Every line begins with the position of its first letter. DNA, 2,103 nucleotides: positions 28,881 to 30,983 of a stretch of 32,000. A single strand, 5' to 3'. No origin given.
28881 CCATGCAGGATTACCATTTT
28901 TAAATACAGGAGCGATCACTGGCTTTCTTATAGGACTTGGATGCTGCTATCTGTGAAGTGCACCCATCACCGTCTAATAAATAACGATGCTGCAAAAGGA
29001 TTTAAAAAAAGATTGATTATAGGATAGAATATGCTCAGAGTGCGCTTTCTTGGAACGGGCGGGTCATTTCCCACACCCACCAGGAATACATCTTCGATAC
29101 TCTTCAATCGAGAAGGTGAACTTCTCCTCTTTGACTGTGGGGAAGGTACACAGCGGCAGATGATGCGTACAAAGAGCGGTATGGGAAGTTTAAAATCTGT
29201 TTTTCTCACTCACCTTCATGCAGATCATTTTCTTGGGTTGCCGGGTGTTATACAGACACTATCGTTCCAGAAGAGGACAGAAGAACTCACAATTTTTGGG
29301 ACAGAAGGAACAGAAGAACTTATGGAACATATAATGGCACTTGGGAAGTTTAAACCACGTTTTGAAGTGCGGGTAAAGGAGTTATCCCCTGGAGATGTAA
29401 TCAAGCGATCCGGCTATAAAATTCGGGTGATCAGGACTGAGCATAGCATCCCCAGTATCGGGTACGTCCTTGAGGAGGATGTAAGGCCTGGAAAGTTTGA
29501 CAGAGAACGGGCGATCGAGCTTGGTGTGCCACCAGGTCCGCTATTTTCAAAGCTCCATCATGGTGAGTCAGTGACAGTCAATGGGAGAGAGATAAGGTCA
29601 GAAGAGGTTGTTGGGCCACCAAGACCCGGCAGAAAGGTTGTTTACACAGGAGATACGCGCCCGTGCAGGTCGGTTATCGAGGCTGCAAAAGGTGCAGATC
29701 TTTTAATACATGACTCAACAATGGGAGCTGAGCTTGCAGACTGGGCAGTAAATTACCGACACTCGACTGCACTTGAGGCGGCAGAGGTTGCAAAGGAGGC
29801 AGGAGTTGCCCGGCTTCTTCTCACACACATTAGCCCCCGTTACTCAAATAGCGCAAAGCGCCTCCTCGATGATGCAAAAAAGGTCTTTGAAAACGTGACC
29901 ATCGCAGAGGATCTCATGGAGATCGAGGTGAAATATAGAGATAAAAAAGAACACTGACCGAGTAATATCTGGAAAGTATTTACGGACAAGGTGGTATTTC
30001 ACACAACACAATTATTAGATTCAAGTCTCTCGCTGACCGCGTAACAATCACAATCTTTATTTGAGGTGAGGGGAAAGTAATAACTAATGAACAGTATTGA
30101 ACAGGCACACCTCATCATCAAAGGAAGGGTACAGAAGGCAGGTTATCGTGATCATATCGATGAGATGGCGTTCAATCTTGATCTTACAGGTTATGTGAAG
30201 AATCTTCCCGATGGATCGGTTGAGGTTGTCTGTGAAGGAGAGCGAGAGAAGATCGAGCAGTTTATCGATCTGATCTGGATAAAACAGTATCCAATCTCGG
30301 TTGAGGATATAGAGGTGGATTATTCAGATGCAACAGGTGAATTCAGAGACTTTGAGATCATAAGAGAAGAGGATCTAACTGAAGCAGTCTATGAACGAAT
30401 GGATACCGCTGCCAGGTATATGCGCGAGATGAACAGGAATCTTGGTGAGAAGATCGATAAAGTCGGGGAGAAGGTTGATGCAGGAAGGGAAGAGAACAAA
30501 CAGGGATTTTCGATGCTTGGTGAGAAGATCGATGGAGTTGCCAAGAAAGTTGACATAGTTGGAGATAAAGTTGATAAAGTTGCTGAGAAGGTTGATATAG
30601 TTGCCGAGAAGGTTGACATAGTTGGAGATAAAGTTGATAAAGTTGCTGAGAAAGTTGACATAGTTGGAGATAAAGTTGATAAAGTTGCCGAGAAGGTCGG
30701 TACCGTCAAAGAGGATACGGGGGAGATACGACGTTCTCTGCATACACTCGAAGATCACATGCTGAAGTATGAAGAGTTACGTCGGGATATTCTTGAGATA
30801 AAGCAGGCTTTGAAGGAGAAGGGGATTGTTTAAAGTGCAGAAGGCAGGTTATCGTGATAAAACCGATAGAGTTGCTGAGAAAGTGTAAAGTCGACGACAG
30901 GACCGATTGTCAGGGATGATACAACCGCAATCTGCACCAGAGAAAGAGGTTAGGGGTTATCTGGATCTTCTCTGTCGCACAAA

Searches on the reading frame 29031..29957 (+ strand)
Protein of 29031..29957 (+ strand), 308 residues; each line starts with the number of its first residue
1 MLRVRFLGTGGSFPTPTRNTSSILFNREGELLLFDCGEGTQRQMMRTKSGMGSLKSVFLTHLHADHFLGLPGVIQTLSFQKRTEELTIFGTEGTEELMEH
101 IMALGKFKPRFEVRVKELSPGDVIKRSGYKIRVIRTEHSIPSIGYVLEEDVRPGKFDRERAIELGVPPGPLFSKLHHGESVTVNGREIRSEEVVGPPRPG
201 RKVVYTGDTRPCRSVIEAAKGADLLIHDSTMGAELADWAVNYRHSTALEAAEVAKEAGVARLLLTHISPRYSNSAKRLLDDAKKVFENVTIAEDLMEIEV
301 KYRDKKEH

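Call 8: search_protein_families(library=pfam, proteins=[window:29031-29957:+], max_evalue=0.001)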
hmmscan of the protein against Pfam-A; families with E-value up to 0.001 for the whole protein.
window:29031-29957:+ (308 aa): 4 families
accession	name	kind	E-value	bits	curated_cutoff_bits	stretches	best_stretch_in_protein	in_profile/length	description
PF12706.13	Lactamase_B_2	-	1.8e-21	77.1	27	2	32-149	3-132/200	Beta-lactamase superfamily domain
PF00753.33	Lactamase_B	-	2.3e-12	47.7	22.7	1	18-146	4-139/196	Metallo-beta-lactamase superfamily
PF13691.12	Lactamase_B_4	-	7.3e-08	32.4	27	1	16-65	6-59/63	tRNase Z endonuclease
PF23023.1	Anti-Pycsar_Apyc1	-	0.00014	21.9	50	1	2-74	3-74/250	Anti-Pycsar protein Apyc1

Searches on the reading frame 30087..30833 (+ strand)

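Call 8: search_protein_families(library=pfam, proteins=[window:30087-30833:+], max_evalue=0.001)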
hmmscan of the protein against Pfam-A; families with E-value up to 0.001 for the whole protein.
window:30087-30833:+ (248 aa): 6 families
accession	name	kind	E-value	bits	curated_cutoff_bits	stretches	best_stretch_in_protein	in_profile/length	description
PF00708.24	Acylphosphatase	-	1.3e-22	80.3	22.5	1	8-91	2-85/85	Acylphosphatase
PF07889.17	DUF1664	-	9.8e-08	32.5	34.6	1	96-181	41-122/124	Protein of unknown function (DUF1664)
PF05531.17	NPV_P10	-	2.2e-05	25.3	29.8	0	118-166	15-62/75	Nucleopolyhedrovirus P10 protein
PF01519.22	DUF16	-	3.3e-05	24.8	40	0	161-219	42-100/104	Protein of unknown function DUF16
PF10157.14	BORCS6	-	6.5e-05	23.5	35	0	188-243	43-98/101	BLOC-1-related complex sub-unit 6 C-terminal helix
PF12059.13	DUF3540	-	0.00052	20.4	27.9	0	152-205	92-145/199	Protein of unknown function (DUF3540)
